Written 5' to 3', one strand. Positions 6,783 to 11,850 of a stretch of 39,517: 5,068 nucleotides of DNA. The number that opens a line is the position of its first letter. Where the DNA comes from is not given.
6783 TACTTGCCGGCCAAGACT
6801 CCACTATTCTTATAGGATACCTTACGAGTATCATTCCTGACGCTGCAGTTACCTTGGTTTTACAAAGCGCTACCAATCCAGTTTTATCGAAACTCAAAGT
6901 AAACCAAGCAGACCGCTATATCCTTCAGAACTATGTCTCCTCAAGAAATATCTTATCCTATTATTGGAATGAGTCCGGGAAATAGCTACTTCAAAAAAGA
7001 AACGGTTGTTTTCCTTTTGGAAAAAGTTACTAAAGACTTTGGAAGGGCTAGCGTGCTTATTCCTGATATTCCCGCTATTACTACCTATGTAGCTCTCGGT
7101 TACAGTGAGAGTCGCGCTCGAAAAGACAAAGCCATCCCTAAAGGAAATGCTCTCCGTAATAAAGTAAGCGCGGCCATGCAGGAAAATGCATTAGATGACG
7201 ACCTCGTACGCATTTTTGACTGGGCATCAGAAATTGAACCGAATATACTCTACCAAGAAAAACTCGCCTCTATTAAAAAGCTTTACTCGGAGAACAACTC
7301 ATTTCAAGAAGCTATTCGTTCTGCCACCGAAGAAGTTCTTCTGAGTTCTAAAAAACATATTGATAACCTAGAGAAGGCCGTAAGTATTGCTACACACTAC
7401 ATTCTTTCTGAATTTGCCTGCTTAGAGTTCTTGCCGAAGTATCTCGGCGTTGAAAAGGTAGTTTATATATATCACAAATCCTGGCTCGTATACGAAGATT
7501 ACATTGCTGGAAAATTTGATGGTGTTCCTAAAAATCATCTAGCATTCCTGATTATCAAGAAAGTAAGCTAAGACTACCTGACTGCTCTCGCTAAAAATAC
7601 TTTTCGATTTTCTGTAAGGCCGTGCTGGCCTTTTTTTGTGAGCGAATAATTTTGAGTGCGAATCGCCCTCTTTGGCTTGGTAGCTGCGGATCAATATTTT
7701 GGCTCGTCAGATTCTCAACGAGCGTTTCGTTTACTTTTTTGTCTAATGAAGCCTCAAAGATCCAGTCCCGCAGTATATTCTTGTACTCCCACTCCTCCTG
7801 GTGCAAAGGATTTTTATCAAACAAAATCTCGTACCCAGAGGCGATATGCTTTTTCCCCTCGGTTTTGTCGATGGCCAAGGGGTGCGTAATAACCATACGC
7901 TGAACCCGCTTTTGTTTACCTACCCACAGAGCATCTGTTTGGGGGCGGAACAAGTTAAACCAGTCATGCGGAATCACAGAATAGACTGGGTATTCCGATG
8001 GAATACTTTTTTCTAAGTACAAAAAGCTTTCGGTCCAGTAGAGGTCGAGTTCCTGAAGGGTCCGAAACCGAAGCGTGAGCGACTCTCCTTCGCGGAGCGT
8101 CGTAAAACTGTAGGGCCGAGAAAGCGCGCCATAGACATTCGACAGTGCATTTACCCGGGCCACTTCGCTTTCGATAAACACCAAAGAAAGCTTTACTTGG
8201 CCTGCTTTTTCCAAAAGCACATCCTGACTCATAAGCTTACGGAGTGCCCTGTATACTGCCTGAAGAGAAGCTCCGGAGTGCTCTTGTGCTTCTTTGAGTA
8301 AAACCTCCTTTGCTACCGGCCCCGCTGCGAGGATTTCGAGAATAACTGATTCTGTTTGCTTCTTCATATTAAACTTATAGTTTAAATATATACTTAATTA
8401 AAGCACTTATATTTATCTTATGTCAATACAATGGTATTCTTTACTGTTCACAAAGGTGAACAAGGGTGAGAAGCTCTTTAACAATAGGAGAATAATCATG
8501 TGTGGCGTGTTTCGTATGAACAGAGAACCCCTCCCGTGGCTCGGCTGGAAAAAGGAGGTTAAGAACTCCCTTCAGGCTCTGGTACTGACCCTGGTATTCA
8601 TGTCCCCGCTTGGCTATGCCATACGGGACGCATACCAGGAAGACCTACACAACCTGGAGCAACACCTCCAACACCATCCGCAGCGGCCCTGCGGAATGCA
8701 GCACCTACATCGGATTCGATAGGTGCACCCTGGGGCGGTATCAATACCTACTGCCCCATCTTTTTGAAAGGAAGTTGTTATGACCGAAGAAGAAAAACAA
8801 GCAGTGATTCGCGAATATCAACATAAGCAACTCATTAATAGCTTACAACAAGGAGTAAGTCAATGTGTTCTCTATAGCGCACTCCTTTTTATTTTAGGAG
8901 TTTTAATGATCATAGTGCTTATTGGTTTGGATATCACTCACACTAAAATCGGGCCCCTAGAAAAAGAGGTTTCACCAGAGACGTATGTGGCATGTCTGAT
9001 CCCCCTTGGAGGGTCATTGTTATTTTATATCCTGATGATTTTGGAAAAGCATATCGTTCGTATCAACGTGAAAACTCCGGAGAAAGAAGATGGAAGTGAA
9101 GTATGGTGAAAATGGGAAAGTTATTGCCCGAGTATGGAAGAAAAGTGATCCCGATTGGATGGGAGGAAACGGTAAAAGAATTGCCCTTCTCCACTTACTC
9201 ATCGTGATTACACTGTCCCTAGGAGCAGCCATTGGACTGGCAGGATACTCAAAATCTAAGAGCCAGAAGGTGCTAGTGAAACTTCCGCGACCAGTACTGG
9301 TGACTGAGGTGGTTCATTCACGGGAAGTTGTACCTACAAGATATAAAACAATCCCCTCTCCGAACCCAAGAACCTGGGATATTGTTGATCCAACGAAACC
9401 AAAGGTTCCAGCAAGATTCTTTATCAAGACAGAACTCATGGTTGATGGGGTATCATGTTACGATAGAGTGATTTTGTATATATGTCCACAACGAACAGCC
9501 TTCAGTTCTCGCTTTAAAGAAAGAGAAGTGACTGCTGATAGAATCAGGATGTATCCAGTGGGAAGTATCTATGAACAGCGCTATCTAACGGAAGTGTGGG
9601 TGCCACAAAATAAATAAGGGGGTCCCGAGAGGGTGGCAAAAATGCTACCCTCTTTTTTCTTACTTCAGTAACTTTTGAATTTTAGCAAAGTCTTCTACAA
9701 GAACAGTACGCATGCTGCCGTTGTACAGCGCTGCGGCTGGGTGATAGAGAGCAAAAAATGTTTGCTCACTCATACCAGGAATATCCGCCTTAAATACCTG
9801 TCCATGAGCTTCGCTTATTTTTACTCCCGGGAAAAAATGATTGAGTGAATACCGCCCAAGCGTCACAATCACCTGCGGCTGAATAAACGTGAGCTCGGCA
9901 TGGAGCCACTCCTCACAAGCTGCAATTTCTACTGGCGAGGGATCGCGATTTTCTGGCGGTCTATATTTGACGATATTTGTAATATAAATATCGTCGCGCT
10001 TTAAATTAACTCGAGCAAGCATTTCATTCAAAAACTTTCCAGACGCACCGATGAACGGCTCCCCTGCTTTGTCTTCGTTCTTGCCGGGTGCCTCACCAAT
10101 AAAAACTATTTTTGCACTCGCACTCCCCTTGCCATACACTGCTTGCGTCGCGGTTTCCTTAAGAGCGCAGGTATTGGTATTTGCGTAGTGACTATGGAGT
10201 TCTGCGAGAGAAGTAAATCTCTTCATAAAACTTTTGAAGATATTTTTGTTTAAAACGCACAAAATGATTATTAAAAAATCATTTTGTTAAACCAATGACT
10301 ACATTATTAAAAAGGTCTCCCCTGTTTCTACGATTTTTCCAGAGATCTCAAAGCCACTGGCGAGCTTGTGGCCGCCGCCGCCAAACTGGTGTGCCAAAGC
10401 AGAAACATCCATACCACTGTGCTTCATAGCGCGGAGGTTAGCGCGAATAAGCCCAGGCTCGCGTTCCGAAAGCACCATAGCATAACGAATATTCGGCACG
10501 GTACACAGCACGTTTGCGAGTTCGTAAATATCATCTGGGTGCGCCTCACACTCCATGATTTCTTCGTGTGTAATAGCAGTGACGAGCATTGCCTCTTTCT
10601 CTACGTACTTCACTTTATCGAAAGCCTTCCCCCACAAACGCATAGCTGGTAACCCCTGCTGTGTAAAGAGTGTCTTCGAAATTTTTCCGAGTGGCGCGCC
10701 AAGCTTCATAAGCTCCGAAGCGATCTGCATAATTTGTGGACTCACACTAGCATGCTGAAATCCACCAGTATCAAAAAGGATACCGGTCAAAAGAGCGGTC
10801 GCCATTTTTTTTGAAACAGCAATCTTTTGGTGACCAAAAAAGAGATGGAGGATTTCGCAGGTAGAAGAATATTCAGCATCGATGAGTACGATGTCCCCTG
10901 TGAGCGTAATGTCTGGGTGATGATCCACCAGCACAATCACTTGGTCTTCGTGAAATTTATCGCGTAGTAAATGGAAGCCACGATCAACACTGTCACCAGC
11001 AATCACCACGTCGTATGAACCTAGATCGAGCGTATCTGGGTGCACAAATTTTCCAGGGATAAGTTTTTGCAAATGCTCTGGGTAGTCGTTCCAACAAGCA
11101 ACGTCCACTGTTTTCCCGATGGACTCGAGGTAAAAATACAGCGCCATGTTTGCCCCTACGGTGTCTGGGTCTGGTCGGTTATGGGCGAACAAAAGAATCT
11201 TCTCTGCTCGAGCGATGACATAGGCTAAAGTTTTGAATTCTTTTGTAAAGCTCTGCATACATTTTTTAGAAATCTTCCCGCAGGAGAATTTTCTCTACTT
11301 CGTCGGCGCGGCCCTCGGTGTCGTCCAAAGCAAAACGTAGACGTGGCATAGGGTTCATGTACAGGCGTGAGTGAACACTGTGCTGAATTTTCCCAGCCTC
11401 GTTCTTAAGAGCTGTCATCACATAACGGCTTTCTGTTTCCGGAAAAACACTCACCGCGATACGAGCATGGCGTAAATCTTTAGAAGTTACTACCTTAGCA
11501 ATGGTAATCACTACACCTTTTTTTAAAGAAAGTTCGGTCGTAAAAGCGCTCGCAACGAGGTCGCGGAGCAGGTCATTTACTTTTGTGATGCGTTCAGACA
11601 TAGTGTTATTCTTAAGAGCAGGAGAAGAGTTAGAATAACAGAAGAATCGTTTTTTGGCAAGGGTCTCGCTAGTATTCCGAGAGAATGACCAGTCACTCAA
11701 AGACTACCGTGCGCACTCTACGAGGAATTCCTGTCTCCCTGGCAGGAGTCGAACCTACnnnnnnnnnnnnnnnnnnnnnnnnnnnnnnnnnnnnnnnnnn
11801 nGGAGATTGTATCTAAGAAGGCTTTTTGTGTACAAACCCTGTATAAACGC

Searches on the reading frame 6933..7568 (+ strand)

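Call 29: search_protein_families(library=pfam, proteins=[window:6933-7568:+], max_evalue=0.001)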
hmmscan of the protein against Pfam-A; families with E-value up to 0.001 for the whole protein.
window:6933-7568:+ (212 aa): 1 family
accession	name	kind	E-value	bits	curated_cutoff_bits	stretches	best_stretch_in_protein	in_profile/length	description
PF16715.11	CDPS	-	2.7e-28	99.7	27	1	10-209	21-219/220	Cyclodipeptide synthase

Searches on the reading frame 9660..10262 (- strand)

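Call 8: search_protein_families(library=pfam, proteins=[window:9660-10262:-], max_evalue=0.01)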
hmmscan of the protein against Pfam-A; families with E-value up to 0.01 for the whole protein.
window:9660-10262:- (200 aa): 1 family
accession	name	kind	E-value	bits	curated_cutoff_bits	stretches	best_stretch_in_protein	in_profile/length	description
PF03167.25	UDG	-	3.8e-36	124.7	24.3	1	44-186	2-129/141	Uracil DNA glycosylase superfamily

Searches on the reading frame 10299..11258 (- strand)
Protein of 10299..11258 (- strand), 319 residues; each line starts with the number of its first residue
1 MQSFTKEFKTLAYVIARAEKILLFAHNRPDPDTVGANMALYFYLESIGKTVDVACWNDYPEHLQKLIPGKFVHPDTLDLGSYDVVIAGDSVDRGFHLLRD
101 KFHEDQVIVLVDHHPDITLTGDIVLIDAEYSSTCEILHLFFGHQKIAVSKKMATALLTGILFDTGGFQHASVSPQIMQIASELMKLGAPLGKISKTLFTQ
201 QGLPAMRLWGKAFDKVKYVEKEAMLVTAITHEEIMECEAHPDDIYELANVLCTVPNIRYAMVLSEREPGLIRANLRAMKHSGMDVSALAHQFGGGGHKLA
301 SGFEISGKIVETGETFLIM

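Call 8: search_protein_families(library=pfam, proteins=[window:10299-11258:-], max_evalue=0.01)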
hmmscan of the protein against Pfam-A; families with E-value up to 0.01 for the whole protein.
window:10299-11258:- (319 aa): 2 families
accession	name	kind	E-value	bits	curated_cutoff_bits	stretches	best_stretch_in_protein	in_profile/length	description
PF01368.27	DHH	-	1e-13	52.1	28.1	1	20-160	1-125/125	DHH family, N-terminal domain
PF02272.25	DHHA1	-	1.3e-05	26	25.9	1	236-307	10-85/102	DHHA1 domain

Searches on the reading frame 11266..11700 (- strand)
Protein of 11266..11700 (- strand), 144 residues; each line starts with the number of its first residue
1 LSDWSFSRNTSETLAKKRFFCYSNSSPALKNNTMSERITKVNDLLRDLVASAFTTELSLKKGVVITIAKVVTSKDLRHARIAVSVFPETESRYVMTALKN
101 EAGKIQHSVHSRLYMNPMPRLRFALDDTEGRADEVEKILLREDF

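Call 8: search_protein_families(library=pfam, proteins=[window:11266-11700:-], max_evalue=0.01)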
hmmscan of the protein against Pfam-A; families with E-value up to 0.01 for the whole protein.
window:11266-11700:- (144 aa): 1 family
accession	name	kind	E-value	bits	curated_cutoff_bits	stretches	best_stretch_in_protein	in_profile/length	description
PF02033.23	RBFA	-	6.7e-19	68.6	34.7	1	37-139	1-105/105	Ribosome-binding factor A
